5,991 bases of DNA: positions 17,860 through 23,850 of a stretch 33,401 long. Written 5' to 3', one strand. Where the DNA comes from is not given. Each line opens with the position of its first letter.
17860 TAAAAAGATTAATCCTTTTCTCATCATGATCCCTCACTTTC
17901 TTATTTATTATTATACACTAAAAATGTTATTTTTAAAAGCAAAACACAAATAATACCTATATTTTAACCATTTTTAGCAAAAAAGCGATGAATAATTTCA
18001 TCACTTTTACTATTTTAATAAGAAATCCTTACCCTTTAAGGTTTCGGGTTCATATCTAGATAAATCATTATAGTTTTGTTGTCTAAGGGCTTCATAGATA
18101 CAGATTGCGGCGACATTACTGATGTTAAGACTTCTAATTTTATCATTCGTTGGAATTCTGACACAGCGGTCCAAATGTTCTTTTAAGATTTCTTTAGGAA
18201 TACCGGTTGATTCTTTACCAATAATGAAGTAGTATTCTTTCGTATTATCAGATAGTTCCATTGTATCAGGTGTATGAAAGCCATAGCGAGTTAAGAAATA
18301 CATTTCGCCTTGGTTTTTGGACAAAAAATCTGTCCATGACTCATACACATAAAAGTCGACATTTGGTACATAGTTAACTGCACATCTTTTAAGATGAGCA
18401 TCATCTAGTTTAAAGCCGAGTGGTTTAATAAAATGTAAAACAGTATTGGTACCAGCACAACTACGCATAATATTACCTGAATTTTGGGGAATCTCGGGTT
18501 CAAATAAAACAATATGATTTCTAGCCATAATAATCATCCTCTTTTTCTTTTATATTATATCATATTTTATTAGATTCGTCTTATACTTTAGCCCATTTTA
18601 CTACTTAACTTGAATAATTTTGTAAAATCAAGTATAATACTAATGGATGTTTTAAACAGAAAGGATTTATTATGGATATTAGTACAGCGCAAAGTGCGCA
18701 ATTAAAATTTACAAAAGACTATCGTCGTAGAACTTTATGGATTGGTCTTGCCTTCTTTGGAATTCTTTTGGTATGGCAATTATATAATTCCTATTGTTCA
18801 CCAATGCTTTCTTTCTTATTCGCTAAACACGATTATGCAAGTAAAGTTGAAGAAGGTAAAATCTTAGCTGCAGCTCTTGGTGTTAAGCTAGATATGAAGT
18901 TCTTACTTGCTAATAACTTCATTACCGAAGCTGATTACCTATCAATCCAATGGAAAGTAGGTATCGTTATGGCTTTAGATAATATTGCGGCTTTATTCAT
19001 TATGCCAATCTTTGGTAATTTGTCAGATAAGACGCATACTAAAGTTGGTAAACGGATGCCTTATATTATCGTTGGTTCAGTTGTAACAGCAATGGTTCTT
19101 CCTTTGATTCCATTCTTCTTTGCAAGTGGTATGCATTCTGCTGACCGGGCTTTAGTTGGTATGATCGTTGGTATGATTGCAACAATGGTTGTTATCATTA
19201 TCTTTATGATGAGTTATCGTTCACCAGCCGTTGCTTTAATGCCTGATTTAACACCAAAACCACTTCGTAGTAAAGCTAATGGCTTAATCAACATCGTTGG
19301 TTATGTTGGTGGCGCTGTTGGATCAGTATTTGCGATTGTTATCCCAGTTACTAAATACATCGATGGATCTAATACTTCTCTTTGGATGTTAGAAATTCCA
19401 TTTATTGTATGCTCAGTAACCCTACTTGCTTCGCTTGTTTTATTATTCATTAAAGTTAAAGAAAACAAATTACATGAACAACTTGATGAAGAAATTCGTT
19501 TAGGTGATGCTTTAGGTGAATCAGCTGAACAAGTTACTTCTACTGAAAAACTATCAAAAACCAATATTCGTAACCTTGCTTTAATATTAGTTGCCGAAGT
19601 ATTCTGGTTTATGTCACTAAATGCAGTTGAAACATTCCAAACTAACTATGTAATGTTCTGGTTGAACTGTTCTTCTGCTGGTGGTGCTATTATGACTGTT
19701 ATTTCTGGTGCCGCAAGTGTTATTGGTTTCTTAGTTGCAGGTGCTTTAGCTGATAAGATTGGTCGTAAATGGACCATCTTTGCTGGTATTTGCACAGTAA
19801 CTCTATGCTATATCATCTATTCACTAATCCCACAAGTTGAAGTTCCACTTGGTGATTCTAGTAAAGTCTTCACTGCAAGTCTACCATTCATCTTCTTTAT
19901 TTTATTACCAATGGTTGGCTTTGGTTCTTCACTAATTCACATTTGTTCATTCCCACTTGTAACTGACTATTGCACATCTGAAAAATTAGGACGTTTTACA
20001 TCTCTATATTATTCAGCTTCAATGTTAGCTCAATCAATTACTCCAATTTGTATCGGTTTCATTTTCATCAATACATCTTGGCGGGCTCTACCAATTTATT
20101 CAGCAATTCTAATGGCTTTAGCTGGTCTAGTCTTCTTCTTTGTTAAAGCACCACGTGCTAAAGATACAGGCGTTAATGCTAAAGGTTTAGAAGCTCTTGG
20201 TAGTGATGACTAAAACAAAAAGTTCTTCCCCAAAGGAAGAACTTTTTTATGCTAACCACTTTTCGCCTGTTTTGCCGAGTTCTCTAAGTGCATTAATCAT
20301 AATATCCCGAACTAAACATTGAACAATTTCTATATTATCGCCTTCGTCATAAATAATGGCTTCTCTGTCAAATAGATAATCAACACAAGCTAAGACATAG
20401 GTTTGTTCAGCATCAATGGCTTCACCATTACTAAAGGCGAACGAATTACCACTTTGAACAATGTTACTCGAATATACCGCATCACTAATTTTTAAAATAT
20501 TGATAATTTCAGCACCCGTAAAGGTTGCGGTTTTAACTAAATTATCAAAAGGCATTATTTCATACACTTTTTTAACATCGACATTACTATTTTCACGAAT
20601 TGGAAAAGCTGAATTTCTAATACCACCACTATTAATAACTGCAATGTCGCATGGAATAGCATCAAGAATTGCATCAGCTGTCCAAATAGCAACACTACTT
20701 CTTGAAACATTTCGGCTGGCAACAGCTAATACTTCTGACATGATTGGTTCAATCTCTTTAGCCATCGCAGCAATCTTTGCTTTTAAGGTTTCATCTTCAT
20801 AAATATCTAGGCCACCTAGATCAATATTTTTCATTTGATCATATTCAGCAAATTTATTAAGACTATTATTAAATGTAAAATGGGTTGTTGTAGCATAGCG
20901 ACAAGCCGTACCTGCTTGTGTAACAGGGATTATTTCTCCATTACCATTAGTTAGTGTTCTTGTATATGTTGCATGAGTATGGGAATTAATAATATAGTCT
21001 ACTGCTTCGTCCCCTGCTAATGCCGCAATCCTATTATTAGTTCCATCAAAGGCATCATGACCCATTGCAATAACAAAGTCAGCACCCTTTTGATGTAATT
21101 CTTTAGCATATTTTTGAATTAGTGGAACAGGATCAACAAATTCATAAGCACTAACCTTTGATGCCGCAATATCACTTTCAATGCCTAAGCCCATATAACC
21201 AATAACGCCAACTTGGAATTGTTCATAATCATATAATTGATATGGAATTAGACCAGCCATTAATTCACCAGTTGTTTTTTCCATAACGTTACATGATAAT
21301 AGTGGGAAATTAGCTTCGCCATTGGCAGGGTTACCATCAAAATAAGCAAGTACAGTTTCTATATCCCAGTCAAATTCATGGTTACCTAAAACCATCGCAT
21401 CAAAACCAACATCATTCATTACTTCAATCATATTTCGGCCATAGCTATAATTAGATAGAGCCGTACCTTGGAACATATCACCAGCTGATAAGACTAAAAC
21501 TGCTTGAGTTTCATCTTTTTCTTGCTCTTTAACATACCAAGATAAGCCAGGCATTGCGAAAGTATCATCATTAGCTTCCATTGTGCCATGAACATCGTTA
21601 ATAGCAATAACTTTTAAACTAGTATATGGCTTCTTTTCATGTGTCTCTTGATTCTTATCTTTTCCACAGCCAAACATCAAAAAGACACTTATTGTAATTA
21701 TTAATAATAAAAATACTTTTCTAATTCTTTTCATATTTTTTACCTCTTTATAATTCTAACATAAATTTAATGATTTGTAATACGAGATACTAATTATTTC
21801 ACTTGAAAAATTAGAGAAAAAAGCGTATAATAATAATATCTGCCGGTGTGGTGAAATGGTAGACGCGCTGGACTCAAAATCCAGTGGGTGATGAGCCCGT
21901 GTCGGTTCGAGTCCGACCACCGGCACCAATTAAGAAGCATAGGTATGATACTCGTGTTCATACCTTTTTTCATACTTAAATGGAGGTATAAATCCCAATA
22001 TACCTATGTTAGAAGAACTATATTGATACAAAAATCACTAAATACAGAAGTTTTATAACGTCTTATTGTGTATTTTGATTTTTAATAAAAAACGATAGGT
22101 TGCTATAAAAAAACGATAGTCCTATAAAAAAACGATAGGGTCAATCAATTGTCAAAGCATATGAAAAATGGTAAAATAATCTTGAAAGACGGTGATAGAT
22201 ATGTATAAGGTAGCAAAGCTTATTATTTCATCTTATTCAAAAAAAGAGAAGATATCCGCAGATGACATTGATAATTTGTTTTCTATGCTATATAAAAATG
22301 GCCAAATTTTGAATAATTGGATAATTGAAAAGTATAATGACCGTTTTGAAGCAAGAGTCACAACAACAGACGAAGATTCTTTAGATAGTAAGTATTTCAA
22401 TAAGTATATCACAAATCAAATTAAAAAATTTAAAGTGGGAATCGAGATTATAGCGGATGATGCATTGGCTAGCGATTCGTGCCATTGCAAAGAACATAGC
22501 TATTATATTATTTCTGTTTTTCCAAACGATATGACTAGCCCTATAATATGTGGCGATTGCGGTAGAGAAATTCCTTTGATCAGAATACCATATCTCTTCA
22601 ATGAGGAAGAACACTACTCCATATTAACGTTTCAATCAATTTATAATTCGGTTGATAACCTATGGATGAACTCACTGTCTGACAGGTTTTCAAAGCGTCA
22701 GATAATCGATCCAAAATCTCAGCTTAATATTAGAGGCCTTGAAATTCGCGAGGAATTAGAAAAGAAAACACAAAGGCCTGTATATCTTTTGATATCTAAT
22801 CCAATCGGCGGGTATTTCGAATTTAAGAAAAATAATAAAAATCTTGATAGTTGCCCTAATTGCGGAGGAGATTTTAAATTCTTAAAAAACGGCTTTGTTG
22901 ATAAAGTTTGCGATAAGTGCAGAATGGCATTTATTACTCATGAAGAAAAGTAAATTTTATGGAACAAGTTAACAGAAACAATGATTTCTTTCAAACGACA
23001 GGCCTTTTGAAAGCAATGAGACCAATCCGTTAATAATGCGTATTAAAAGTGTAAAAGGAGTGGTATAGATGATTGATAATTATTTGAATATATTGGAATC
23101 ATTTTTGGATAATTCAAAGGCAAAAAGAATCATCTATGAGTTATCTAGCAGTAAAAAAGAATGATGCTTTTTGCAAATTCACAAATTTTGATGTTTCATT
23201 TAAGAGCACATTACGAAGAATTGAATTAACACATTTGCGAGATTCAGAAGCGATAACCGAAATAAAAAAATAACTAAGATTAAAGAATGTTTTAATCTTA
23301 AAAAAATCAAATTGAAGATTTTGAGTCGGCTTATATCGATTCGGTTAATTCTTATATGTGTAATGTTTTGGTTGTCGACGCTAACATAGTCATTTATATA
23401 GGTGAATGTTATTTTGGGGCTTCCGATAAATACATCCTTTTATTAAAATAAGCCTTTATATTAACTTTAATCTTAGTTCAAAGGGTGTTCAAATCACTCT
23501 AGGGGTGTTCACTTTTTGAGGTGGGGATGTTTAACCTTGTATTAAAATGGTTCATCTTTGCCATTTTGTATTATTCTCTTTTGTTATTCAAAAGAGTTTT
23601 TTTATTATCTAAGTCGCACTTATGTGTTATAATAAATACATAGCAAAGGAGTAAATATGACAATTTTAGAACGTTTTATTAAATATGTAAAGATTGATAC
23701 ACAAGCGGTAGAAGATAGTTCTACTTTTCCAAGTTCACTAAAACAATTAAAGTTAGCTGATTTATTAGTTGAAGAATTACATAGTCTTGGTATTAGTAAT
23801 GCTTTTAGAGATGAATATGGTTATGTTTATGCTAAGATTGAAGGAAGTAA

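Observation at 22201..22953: Orphan dual zinc-ribbon protein as the sole intact cargo next to tRNA-Leu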

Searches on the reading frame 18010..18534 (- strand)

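Call 13: search_protein_families(library=pfam, proteins=[window:18010-18534:-], max_evalue=0.00001)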
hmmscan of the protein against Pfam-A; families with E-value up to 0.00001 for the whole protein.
window:18010-18534:- (174 aa): 1 family
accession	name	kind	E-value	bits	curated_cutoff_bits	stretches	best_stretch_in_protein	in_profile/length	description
PF00588.24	SpoU_methylase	-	4.1e-29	102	29.7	1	7-147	3-142/142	SpoU rRNA Methylase family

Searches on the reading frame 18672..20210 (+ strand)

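Call 13: search_protein_families(library=pfam, proteins=[window:18672-20210:+], max_evalue=0.00001)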
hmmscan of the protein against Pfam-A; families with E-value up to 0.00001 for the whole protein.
window:18672-20210:+ (513 aa): 4 families
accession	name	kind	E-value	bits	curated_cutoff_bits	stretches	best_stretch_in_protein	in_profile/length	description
PF07690.21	MFS_1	-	8.9e-36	123.9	33.4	2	96-388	34-290/347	Major Facilitator Superfamily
PF13347.12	MFS_2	-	2.5e-14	53.1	27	1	83-433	23-342/427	MFS/sugar transport protein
PF03209.21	PUCC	-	6.9e-07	29.1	21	1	95-379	16-287/401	PUCC protein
PF00083.30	Sugar_tr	-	6.2e-06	25.8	22.3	0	120-492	68-438/452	Sugar (and other) transporter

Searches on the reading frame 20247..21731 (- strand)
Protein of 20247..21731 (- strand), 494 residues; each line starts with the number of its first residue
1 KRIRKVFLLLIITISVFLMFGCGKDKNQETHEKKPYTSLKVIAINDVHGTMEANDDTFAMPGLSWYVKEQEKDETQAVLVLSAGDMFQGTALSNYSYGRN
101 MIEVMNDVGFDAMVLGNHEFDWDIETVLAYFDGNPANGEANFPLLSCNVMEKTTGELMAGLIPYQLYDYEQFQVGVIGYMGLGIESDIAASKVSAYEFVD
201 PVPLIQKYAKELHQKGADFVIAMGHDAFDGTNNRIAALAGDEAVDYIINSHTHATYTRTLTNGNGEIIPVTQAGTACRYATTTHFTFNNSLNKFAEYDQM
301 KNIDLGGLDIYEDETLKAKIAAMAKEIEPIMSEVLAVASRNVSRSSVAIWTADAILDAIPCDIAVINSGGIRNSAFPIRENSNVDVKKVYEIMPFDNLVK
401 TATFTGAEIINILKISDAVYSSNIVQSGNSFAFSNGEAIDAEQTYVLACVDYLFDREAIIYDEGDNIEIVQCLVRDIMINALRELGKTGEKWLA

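Call 13: search_protein_families(library=pfam, proteins=[window:20247-21731:-], max_evalue=0.00001)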
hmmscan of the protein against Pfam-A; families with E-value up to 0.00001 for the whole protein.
window:20247-21731:- (494 aa): 2 families
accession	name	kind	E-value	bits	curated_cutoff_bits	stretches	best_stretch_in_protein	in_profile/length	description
PF02872.23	5_nucleotid_C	-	4.8e-13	50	23.6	1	335-454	12-147/158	5'-nucleotidase, C-terminal domain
PF00149.33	Metallophos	-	1e-12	49.3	21.5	1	39-254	1-190/191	Calcineurin-like phosphoesterase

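Call 42: find_related_loci(query=window:20247-21731:-, collection=metagenome_contigs, flank=10000)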
Query window:20247-21731:- (494 aa) in metagenome_contigs; peptide patterns used: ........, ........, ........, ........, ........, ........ (x = any residue, [..] = any of these).
169 stretches matched a pattern; 145 encode a relative of the query (tblastn E <= 1e-3); the best 80 are kept; 80 distinct loci.
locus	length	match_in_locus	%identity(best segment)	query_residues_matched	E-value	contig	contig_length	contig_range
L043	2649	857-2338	96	1-494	0e+0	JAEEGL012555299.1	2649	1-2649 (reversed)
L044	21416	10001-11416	52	21-493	2e-160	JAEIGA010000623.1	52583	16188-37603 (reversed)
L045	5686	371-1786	52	19-493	1e-156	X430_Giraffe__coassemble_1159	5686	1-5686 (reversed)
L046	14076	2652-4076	39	2-486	5e-110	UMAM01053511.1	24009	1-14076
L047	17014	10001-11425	39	2-486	8e-110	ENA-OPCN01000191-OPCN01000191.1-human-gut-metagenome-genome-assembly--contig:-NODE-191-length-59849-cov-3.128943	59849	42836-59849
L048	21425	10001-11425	39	2-486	8e-110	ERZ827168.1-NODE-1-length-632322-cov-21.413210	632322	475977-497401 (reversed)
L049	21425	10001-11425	39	2-486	2e-109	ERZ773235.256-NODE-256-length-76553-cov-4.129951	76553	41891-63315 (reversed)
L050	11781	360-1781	39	3-486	8e-110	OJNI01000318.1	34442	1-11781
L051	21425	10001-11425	39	2-486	3e-109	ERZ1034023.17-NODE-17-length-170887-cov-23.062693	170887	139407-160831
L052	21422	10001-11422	35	1-484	4e-96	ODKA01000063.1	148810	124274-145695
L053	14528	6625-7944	35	35-493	9e-93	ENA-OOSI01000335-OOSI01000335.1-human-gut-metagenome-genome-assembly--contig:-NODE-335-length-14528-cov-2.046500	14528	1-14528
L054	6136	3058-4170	34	103-493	2e-72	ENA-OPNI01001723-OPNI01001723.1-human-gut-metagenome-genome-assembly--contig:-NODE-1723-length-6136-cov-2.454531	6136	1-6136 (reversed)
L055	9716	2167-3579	29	36-491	1e-57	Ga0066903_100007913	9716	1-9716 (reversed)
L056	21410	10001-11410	28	32-486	9e-53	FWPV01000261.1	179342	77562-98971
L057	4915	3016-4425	29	32-486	5e-53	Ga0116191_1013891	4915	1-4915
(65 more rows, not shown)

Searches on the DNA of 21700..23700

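Call 72: search_rna_families(source=window, start=21700, end=23700, threshold=evalue, max_evalue=1)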
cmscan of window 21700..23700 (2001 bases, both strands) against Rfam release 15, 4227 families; matches with E-value up to 1: 2.
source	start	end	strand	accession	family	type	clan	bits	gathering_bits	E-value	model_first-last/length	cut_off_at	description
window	21842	21925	+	RF00005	tRNA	Gene; tRNA;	CL00001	58.8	29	1.2e-11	1-71/71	no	tRNA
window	21842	21926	-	RF04354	Plastid-ycf2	Cis-reg;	-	22.5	65.7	0.13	1-75/75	no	Plastid-ycf2 5UTR RNA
